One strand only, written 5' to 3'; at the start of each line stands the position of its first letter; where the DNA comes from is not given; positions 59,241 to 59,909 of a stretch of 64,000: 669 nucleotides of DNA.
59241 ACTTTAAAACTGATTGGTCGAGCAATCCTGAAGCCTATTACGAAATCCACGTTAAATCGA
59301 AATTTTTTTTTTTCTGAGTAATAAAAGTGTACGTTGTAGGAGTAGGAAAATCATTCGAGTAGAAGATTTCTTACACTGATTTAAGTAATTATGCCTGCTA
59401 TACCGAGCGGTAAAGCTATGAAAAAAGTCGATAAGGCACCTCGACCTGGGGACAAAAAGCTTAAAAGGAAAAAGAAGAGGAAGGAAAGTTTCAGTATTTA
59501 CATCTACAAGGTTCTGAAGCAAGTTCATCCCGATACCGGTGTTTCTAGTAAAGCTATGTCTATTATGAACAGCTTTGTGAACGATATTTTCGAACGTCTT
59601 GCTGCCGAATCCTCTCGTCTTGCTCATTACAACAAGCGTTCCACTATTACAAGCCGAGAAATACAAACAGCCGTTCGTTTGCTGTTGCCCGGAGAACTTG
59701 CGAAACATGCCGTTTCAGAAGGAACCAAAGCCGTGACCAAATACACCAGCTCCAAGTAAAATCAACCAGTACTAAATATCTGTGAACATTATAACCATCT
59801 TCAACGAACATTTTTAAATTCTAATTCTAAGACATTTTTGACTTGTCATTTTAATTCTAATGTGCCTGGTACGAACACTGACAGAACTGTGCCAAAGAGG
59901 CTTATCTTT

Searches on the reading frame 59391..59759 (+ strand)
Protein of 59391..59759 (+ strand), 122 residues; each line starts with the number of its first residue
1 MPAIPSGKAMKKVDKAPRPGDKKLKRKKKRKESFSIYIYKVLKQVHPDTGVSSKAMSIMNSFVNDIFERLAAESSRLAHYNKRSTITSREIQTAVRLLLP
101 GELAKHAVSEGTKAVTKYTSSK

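Call 81: search_protein_families(library=pfam, proteins=[window:59391-59759:+], max_evalue=0.01)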
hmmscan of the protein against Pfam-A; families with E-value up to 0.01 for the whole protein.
window:59391-59759:+ (122 aa): 3 families
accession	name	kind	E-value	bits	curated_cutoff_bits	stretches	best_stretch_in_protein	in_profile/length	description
PF00125.30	Histone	-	2.1e-22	80.1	26.4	1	11-97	26-121/122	Core histone H2A/H2B/H3/H4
PF00808.29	CBFD_NFYB_HMF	-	5.9e-06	26.9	21.4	1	38-95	8-65/65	Histone-like transcription factor (CBF/NF-Y) and archaeal histone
PF16789.10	YscO-like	-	0.0035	17.8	27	1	22-98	37-114/161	YscO-like protein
